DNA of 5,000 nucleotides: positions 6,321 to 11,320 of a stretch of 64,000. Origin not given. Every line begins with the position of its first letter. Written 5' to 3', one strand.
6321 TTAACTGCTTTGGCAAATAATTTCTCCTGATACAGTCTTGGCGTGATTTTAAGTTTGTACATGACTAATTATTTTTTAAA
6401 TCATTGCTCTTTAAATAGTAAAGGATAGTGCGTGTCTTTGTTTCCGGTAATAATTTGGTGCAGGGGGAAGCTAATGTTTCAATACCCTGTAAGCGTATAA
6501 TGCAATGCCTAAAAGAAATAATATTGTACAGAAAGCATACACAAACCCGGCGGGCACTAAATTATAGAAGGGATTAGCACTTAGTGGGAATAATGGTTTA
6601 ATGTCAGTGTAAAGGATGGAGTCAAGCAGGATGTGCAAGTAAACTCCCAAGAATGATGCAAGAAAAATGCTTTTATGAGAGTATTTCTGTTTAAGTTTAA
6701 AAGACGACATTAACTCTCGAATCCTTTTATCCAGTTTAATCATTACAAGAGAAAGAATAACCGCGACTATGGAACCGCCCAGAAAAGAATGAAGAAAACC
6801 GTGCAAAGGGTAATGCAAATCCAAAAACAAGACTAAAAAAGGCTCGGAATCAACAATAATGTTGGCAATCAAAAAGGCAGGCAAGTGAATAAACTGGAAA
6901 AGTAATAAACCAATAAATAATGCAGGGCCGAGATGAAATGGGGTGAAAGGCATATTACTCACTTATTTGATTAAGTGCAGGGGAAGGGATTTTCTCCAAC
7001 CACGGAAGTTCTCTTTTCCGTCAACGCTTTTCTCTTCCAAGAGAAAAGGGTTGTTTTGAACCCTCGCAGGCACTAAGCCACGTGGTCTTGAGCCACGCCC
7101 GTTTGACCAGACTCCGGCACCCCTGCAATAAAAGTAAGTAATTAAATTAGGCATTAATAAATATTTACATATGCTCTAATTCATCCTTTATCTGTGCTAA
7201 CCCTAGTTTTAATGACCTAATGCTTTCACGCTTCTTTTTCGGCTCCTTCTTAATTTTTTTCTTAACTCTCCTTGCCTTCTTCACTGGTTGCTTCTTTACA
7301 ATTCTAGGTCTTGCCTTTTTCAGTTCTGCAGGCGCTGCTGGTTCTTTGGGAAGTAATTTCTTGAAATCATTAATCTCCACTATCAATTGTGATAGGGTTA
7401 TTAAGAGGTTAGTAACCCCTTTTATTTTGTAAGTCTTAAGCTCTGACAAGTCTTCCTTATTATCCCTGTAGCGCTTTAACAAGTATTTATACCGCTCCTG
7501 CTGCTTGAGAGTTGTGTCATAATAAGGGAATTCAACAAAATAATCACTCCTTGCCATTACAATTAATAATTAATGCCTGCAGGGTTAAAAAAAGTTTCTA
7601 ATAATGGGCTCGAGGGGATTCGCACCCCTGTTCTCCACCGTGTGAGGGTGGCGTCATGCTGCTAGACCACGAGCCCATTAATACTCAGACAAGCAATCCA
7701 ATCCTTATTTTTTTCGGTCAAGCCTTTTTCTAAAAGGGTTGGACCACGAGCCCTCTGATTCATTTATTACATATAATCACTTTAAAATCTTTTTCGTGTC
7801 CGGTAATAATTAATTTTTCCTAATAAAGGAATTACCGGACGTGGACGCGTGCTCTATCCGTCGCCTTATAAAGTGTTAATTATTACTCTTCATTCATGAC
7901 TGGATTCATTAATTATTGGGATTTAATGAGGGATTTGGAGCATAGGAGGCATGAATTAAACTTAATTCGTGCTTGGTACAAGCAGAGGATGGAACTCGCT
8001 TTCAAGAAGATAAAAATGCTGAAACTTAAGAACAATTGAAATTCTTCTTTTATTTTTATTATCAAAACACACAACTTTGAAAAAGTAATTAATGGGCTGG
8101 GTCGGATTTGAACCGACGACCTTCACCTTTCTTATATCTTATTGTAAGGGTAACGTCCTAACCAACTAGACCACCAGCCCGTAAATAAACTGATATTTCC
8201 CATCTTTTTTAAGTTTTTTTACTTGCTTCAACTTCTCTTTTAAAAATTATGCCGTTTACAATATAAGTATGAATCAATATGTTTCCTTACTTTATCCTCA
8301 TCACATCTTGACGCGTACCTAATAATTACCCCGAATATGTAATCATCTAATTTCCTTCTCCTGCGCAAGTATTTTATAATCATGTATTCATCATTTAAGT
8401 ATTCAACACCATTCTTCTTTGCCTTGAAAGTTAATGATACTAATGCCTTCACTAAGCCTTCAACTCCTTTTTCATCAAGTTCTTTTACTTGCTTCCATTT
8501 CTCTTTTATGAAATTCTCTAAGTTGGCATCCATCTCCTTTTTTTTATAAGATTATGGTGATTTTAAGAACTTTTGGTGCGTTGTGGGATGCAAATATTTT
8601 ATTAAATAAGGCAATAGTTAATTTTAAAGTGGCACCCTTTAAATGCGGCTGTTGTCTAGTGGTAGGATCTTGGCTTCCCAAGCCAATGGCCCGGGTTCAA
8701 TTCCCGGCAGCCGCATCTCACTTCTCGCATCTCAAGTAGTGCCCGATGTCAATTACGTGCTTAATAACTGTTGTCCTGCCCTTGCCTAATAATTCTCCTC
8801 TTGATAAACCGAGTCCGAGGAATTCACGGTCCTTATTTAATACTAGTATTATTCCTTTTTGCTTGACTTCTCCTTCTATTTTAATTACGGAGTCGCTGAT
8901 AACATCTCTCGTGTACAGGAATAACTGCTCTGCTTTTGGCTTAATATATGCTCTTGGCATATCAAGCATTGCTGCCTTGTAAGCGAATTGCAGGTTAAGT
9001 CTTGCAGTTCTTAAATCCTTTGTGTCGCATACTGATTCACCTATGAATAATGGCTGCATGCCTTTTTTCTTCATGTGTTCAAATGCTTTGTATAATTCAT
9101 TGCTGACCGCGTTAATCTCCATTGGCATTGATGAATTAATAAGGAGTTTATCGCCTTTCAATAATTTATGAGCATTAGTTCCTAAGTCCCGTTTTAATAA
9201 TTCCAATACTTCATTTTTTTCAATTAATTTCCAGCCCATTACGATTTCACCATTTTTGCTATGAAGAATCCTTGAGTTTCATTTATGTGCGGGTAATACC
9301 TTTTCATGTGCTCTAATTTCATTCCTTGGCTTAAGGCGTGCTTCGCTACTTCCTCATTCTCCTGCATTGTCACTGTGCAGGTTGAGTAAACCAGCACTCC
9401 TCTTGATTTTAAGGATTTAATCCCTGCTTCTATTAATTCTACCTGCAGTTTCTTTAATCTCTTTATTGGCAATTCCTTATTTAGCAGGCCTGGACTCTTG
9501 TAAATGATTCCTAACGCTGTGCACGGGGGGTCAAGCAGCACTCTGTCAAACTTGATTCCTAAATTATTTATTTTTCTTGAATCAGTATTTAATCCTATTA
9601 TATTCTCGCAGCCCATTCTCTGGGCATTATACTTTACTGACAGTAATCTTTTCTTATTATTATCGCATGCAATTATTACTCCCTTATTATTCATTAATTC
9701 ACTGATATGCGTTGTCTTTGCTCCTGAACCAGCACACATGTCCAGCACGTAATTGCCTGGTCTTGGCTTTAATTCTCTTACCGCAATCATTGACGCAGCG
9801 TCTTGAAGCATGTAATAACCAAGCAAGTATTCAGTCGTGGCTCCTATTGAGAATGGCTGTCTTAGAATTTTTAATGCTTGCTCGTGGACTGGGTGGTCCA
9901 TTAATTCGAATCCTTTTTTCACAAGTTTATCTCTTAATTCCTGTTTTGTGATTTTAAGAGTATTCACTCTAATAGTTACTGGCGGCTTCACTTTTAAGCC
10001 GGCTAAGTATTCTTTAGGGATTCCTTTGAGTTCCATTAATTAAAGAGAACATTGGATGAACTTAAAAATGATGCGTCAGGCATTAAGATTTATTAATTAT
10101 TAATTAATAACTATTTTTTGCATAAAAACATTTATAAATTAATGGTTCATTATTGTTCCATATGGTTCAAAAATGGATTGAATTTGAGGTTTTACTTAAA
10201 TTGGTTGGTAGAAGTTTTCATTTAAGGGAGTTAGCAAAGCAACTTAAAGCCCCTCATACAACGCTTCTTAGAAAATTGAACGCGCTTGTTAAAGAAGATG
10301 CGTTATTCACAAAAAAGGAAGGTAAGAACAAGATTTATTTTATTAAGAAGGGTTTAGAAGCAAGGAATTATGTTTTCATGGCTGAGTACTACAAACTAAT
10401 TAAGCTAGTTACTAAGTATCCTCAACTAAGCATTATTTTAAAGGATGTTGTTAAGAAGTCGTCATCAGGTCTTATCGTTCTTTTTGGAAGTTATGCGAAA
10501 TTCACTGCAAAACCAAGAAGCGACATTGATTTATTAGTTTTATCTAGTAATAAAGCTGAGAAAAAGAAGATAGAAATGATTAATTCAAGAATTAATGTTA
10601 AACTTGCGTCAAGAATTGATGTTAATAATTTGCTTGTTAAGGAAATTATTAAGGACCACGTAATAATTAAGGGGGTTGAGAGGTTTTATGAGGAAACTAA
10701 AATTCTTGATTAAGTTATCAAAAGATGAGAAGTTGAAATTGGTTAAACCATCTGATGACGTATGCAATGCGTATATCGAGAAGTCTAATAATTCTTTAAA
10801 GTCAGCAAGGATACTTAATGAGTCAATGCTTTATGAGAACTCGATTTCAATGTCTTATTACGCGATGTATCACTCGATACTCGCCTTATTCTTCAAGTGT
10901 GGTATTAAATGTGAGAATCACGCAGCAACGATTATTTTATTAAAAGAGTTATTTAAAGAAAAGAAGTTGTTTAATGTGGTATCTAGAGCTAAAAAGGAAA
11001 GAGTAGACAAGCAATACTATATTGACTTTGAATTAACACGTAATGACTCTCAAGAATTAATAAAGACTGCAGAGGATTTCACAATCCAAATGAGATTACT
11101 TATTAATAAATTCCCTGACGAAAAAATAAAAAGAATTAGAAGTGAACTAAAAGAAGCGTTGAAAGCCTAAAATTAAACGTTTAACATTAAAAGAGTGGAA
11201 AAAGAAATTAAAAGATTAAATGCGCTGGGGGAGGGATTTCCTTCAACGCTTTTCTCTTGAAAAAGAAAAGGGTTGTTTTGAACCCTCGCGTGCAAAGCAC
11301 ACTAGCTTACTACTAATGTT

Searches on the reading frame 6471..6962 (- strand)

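Call 35: search_protein_families(library=pfam, proteins=[window:6471-6962:-], max_evalue=0.01)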
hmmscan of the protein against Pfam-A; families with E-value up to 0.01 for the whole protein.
window:6471-6962:- (163 aa): 2 families
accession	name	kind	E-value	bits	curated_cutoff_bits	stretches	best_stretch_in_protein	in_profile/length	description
PF04307.19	YdjM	-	4.2e-07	30.1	29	1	54-153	62-145/176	YdjM inner membrane protein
PF10190.14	Tmemb_170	-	0.0083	16.9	29.5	0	20-84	18-81/106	Putative transmembrane protein 170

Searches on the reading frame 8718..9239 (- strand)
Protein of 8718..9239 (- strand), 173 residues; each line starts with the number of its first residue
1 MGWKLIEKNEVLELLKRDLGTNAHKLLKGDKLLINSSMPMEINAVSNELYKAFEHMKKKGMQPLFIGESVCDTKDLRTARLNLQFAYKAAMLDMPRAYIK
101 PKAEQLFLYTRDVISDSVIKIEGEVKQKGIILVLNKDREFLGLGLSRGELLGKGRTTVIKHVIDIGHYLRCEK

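Call 12: search_protein_families(library=pfam, proteins=[window:8718-9239:-], max_evalue=0.001)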
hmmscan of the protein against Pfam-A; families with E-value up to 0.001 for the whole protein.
window:8718-9239:- (173 aa): 1 family
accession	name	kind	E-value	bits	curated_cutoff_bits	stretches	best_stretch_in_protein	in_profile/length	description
PF03657.19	UPF0113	-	3.2e-19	69.4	23.8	1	97-170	2-72/73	UPF0113 PUA domain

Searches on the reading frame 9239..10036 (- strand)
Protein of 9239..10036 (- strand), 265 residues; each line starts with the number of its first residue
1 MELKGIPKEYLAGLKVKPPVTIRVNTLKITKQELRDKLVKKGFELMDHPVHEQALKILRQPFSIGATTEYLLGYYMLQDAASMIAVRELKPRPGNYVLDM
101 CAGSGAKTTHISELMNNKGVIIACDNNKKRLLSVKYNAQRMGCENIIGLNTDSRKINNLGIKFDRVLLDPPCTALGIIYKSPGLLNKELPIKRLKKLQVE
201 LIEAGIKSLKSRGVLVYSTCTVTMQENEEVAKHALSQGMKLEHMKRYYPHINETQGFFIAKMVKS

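Call 12: search_protein_families(library=pfam, proteins=[window:9239-10036:-], max_evalue=0.001)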
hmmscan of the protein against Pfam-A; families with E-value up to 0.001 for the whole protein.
window:9239-10036:- (265 aa): 10 families
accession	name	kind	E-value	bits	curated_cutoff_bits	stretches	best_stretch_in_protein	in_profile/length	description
PF01189.24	Methyltr_RsmB-F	-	1.2e-52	178.9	27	1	89-240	4-159/199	16S rRNA methyltransferase RsmB/F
PF22458.1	RsmF-B_ferredox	-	1.9e-09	37.9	27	1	12-58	22-68/74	Methyltr_RsmF/B-like, ferredoxin-like domain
PF17125.10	Methyltr_RsmF_N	-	6.3e-06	27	34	1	8-80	18-86/86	N-terminal domain of 16S rRNA methyltransferase RsmF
PF03602.21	Cons_hypoth95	-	2.1e-05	24.7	24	1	95-178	43-129/182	Conserved hypothetical protein 95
PF01209.24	Ubie_methyltran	-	2.2e-05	24.4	20.1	1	90-160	44-114/233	ubiE/COQ5 methyltransferase family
PF13847.12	Methyltransf_31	-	2.7e-05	24.3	27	1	93-228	3-119/145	Methyltransferase domain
PF05175.20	MTS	-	6.8e-05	23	23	1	79-172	17-108/170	Methyltransferase small domain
PF02475.24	TRM5-TYW2_MTfase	-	8e-05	23.1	28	1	92-177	35-119/164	TRM5/TYW2 methyltransferase domain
PF01135.25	PCMT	-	0.00049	20.4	20.3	1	82-154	60-134/210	Protein-L-isoaspartate(D-aspartate) O-methyltransferase (PCMT)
PF01728.25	FtsJ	-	0.00065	20.1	24.1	0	90-247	20-162/181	FtsJ-like methyltransferase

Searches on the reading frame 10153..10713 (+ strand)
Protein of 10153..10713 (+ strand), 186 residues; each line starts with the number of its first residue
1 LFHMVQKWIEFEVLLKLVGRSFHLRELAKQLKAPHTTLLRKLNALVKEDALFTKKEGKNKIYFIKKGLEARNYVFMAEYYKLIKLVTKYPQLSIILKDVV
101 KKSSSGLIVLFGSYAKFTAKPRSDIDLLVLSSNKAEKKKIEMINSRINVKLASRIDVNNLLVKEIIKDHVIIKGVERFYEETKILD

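Call 12: search_protein_families(library=pfam, proteins=[window:10153-10713:+], max_evalue=0.001)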
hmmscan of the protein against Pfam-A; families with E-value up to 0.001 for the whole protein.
window:10153-10713:+ (186 aa): 3 families
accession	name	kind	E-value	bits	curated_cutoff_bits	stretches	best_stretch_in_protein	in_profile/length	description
PF01909.29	NTP_transf_2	-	8.1e-11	42.6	21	1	93-173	2-85/93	Nucleotidyltransferase domain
PF18765.7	Polbeta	-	1.4e-10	41.6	26.9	1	104-175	12-85/93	Polymerase beta, Nucleotidyltransferase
PF22600.2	MTPAP-like_central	-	0.00053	20.5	27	1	91-143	28-77/139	Poly(A) RNA polymerase, mitochondrial-like, central palm domain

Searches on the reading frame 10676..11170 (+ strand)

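Call 12: search_protein_families(library=pfam, proteins=[window:10676-11170:+], max_evalue=0.001)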
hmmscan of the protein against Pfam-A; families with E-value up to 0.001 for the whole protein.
window:10676-11170:+ (164 aa): 1 family
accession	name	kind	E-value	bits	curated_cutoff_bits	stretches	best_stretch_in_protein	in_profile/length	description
PF05168.19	HEPN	-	5.1e-13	49.7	22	1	32-135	3-110/117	HEPN domain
